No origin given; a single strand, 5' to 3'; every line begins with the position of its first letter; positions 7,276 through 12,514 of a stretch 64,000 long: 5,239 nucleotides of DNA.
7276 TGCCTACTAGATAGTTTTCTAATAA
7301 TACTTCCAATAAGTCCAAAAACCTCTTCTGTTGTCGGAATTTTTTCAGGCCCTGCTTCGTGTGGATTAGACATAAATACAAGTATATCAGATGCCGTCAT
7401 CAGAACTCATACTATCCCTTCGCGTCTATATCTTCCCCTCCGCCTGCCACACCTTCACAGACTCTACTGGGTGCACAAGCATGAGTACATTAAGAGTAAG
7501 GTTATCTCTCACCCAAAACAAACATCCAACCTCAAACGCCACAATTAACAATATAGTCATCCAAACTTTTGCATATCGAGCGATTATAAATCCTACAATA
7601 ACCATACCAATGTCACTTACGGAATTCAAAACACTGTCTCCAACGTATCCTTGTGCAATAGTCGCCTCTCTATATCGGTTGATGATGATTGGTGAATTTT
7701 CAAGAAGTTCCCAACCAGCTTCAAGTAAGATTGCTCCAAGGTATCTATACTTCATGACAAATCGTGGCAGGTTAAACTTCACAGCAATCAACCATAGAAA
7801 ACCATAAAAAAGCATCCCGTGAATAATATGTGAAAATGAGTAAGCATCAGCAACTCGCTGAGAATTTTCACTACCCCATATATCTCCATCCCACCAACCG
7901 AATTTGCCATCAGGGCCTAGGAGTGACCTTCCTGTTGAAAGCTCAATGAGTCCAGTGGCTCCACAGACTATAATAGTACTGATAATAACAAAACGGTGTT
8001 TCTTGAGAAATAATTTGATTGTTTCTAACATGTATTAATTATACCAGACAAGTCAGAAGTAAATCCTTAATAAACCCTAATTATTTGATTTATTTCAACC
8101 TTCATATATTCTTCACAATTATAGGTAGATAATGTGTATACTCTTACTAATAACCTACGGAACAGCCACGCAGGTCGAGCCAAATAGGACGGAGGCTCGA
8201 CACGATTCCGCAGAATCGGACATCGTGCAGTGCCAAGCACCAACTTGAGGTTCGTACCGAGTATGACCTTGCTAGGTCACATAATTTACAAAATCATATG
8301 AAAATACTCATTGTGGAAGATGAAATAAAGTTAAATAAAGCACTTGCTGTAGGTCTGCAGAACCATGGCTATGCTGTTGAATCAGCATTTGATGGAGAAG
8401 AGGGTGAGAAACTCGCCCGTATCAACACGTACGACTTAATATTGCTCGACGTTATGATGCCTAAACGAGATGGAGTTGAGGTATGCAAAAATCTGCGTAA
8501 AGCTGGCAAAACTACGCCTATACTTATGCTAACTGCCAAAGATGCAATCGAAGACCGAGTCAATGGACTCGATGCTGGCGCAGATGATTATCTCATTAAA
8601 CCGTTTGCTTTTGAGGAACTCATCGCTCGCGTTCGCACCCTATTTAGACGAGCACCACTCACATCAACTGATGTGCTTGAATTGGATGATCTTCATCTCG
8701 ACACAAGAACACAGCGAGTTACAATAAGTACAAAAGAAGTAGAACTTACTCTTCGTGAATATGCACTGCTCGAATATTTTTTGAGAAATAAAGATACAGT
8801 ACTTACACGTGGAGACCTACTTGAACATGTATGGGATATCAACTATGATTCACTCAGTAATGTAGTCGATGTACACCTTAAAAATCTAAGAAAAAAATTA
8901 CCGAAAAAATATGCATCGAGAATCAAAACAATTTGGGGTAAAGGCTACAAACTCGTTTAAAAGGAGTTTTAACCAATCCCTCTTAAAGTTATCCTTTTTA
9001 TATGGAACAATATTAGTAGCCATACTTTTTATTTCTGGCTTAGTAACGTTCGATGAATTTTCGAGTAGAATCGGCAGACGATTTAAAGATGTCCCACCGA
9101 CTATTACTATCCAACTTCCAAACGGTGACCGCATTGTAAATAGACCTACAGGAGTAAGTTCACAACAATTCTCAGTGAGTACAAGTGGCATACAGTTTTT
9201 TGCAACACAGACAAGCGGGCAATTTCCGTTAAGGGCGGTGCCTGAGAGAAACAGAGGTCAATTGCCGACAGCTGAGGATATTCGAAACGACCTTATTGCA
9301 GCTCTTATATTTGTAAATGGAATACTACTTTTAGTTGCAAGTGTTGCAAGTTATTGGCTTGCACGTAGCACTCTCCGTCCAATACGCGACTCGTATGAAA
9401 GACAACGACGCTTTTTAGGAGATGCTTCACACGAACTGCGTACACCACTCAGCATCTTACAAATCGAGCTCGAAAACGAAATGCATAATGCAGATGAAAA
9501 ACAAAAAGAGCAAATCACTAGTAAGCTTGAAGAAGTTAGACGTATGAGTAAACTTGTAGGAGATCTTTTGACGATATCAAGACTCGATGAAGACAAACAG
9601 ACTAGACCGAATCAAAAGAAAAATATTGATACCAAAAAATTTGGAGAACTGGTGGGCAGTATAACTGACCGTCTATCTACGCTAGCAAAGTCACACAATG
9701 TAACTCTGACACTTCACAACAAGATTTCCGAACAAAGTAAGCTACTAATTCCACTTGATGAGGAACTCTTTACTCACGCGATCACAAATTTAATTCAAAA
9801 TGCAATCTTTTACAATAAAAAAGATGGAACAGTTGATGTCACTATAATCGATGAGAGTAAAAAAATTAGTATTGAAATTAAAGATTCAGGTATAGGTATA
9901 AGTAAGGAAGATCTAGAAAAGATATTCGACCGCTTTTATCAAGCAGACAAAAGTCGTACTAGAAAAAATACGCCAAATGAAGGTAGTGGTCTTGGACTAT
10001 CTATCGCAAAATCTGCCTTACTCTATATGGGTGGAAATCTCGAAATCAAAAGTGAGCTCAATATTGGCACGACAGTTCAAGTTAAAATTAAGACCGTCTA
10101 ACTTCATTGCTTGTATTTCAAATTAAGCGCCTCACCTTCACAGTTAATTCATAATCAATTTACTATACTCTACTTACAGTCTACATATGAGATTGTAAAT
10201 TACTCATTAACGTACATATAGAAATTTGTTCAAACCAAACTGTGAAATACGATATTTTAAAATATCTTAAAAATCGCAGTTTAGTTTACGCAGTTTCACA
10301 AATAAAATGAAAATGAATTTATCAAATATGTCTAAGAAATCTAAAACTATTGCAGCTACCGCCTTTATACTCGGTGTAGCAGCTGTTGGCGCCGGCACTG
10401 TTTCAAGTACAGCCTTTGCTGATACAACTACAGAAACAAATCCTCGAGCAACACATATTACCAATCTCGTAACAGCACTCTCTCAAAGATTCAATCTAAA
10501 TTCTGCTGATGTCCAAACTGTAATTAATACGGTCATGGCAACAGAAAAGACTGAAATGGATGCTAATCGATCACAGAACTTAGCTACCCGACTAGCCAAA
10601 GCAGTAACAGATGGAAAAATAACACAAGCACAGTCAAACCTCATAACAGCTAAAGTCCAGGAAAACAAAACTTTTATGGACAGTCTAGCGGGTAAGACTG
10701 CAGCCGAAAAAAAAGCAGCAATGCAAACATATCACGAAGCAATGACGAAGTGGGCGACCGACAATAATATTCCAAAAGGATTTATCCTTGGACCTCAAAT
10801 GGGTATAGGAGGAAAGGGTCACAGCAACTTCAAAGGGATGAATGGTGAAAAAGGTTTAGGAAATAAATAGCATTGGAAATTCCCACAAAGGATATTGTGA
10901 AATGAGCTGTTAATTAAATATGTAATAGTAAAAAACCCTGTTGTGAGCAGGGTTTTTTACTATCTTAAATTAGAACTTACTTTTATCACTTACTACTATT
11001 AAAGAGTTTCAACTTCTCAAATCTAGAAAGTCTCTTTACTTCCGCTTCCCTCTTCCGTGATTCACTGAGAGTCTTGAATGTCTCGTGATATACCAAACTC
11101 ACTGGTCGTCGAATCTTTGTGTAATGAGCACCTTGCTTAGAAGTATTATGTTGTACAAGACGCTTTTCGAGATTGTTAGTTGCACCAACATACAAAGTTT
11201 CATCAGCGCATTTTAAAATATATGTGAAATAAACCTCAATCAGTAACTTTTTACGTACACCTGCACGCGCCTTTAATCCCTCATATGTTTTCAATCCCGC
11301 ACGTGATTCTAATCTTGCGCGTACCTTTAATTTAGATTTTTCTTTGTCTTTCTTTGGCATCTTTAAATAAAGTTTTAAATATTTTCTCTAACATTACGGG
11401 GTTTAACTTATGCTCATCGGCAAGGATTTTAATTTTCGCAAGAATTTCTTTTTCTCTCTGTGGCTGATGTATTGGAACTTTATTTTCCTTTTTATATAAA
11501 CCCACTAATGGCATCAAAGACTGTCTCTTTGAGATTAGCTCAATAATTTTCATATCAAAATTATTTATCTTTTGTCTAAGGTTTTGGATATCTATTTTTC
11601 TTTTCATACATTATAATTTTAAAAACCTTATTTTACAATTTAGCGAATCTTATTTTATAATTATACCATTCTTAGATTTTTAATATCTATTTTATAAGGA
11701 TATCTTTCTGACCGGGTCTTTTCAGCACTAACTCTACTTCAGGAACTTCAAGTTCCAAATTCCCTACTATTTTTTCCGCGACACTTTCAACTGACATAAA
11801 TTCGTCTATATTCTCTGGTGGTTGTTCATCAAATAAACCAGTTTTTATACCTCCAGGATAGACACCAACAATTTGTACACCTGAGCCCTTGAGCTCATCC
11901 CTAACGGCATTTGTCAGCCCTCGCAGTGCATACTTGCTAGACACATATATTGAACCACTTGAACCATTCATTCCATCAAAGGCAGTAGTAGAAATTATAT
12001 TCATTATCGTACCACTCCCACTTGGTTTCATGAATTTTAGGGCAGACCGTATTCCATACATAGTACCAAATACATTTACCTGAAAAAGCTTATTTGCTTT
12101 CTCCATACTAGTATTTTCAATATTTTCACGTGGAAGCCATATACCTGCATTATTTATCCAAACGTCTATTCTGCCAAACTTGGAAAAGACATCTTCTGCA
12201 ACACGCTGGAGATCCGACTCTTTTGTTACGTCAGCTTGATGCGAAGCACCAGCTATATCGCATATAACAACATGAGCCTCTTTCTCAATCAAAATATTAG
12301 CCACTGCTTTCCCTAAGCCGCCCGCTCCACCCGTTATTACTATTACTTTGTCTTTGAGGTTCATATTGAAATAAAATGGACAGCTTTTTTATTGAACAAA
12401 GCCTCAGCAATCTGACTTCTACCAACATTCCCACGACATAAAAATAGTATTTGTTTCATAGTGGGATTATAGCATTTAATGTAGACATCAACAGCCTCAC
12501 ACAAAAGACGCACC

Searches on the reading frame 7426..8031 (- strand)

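Call 75: search_protein_families(library=pfam, max_evalue=0.00001, proteins=[window:7426-8031:-])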
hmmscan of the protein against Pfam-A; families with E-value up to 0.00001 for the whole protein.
window:7426-8031:- (201 aa): 1 family
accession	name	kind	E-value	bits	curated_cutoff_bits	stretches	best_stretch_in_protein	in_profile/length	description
PF10755.14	DUF2585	-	1.7e-62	210.4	25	1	32-197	3-163/164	Protein of unknown function (DUF2585)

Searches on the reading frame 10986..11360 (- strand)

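Call 75: search_protein_families(library=pfam, max_evalue=0.00001, proteins=[window:10986-11360:-])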
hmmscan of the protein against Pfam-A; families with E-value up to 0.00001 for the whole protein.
window:10986-11360:- (124 aa): 1 family
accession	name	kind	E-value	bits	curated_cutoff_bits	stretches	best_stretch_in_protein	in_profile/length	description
PF01541.30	GIY-YIG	-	1.4e-14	54.6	22.6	1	44-116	2-76/78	GIY-YIG catalytic domain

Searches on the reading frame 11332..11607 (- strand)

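Call 75: search_protein_families(library=pfam, max_evalue=0.00001, proteins=[window:11332-11607:-])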
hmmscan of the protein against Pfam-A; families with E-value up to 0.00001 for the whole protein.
window:11332-11607:- (91 aa): 1 family
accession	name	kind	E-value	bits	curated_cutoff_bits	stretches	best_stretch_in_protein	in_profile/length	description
PF01817.26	CM_2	-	5.6e-21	75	27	1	10-89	1-80/80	Chorismate mutase type II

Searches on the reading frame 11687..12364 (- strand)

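Call 75: search_protein_families(library=pfam, max_evalue=0.00001, proteins=[window:11687-12364:-])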
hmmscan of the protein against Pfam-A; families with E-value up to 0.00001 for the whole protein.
window:11687-12364:- (225 aa): 3 families
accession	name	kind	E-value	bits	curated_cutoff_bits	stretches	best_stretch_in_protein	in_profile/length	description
PF00106.31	adh_short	-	1.1e-39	136.4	26.6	1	6-181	1-190/195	short chain dehydrogenase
PF13561.12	adh_short_C2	-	2.5e-27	96.4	27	1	15-189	6-193/236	Enoyl-(Acyl carrier protein) reductase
PF08659.16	KR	-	7.2e-07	29.7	22.6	0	8-34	3-29/180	KR domain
